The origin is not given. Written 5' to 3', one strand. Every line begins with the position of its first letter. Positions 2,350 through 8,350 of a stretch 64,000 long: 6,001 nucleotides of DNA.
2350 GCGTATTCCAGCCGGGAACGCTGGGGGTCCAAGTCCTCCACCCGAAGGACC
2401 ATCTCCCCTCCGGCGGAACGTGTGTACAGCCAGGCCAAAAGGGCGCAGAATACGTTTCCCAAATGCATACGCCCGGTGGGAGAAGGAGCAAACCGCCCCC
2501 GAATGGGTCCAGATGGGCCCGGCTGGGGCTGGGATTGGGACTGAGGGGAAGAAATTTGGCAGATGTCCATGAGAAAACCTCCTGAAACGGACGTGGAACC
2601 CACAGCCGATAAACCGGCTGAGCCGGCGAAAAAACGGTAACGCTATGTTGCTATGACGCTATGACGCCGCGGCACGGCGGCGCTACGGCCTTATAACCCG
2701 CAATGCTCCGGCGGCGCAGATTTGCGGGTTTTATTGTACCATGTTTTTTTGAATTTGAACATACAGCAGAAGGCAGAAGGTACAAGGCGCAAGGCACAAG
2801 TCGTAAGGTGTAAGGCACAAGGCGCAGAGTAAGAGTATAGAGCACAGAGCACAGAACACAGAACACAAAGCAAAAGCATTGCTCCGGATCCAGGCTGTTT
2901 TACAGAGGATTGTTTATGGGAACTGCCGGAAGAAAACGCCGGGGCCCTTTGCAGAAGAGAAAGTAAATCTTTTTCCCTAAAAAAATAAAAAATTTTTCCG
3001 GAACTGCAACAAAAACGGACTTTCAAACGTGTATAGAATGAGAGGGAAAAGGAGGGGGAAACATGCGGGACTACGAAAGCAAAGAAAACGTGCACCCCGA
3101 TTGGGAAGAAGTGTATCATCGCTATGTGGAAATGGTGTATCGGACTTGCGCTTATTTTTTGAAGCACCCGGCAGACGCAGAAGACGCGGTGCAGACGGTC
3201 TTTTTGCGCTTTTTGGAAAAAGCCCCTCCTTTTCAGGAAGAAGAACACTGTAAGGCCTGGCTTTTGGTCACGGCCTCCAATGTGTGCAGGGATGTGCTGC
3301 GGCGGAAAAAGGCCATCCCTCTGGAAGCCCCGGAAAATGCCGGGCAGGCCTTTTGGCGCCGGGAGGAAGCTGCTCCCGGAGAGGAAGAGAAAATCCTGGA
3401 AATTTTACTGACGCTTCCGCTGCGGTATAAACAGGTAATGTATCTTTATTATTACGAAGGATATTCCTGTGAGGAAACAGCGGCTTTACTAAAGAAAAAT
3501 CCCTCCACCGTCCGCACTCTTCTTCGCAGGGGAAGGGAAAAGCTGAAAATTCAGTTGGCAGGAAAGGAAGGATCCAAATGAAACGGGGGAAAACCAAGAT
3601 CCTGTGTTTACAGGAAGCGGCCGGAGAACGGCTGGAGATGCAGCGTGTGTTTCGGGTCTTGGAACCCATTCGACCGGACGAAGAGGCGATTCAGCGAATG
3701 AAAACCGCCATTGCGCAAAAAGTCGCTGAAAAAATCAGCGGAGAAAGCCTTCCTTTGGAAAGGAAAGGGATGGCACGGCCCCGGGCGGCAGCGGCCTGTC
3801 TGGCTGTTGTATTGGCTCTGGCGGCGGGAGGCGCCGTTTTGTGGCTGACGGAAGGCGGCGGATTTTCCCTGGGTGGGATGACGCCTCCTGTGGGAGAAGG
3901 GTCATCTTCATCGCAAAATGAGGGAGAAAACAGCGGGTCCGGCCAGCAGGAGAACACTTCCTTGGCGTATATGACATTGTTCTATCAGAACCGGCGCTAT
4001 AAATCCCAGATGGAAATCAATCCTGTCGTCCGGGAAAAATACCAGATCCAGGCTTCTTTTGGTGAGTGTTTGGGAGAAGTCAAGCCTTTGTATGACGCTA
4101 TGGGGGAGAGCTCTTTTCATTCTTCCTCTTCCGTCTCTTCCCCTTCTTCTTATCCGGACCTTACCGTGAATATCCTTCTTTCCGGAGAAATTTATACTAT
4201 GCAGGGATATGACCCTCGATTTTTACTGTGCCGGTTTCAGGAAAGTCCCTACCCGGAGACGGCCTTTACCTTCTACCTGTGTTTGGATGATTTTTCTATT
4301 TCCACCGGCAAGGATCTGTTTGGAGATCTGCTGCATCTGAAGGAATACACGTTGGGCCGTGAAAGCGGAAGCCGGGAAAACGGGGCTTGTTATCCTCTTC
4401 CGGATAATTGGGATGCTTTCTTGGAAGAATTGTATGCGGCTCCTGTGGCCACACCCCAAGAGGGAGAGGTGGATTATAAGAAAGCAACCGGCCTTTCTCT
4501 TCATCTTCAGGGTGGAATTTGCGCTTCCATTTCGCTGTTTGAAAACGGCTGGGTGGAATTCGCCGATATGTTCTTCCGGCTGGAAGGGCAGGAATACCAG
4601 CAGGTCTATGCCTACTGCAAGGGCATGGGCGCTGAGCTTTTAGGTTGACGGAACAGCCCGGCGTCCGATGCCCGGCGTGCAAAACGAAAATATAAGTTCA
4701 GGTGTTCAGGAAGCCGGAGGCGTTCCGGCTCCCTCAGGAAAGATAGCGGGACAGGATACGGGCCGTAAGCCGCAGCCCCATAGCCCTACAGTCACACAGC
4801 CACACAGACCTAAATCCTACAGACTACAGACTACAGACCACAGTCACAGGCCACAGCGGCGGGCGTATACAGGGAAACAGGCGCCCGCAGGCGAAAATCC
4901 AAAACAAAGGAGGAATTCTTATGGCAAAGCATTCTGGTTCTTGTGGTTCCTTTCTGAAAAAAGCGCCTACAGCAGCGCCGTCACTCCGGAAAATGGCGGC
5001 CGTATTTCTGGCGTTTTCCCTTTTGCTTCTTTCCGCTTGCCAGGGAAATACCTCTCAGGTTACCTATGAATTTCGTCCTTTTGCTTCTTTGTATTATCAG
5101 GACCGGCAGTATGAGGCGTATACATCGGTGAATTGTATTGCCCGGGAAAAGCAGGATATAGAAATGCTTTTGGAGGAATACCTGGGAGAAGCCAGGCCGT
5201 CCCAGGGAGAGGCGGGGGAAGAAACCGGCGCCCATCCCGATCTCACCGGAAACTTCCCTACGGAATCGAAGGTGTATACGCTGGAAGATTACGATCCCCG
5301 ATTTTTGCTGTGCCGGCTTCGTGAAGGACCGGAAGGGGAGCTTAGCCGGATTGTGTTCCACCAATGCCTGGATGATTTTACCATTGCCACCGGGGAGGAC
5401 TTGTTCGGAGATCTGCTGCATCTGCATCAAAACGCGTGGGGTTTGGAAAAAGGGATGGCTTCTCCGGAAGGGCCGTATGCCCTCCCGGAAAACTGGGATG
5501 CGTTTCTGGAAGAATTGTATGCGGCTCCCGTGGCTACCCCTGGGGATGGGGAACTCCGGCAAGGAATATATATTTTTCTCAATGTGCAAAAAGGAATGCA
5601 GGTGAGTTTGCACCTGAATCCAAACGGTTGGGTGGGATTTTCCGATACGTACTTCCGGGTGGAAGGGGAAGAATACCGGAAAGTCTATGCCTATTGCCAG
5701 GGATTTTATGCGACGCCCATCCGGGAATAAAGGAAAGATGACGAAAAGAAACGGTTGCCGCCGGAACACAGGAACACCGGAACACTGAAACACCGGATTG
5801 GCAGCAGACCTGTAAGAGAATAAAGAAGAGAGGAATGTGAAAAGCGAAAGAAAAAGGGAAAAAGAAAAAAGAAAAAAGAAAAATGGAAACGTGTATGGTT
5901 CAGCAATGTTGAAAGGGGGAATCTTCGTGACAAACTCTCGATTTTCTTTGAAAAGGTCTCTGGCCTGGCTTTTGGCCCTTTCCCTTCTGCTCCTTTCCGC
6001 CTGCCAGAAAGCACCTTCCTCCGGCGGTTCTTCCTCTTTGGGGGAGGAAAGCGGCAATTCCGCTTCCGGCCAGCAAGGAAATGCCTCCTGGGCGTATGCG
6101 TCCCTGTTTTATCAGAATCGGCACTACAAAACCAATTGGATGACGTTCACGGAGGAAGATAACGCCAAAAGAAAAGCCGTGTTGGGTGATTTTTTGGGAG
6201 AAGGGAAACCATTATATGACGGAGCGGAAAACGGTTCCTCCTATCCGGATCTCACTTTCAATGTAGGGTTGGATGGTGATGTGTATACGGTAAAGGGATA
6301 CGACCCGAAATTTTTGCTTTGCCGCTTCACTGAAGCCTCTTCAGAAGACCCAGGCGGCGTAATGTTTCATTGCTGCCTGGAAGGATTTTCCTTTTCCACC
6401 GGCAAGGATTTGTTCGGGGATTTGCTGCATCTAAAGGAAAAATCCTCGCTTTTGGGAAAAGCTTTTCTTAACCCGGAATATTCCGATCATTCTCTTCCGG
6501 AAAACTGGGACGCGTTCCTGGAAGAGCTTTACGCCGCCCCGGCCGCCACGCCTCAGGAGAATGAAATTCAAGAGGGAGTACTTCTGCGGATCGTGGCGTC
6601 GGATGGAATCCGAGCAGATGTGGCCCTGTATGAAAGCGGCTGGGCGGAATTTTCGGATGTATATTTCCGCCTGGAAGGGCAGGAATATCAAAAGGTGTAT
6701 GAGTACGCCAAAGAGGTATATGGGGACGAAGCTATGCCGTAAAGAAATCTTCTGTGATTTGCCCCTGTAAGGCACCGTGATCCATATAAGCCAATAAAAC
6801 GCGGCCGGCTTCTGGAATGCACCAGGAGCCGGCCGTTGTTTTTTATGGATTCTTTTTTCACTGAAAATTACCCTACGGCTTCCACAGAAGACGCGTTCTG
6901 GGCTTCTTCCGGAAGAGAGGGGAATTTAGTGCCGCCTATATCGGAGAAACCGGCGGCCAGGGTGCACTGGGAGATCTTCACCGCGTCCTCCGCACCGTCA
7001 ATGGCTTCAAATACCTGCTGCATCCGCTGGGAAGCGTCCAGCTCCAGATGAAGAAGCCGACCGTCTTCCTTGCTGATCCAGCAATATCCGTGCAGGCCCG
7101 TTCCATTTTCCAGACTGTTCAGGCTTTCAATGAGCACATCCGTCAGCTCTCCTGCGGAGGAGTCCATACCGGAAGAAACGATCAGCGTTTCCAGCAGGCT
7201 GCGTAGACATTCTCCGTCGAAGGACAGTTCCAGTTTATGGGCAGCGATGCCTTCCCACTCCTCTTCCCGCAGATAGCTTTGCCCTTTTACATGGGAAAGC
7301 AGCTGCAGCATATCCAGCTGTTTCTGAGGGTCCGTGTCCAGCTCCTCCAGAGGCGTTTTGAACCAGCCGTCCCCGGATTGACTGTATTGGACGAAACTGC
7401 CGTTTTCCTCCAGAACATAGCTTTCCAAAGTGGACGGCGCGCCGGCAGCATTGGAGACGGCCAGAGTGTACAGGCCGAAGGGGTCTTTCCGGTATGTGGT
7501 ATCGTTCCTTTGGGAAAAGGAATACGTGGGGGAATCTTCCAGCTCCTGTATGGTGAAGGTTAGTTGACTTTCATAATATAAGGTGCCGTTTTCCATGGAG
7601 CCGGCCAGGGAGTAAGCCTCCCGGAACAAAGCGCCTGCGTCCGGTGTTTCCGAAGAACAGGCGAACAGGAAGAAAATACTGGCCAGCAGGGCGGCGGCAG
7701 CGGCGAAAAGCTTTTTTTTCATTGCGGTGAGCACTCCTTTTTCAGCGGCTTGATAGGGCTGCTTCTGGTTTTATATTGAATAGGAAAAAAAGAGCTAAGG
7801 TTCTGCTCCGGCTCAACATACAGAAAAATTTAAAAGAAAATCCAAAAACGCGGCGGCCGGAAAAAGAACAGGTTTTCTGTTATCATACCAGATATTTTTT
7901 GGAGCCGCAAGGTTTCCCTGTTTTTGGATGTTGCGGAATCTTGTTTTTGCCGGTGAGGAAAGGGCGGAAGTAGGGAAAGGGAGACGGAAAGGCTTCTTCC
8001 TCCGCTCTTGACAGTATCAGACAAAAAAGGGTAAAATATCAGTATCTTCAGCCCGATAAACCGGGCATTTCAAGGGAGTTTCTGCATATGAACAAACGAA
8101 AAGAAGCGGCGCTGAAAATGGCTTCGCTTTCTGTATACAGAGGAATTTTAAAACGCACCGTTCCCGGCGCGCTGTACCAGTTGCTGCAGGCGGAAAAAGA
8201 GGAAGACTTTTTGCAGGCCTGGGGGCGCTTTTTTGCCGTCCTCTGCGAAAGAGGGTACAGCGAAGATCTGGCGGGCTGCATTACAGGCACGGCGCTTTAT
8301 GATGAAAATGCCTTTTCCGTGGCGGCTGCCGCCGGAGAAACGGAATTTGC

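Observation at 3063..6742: ECF sigma/anti-sigma operon in which the anti-sigma ectodomain is triplicated, once membrane-anchored and twice as free lipoproteins, and belongs to no family I recognise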

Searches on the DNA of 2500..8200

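Call 76: search_rna_families(source=window, start=2500, end=8200, threshold=evalue, max_evalue=1)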
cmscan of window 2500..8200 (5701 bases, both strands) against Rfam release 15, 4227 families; matches with E-value up to 1: 0.
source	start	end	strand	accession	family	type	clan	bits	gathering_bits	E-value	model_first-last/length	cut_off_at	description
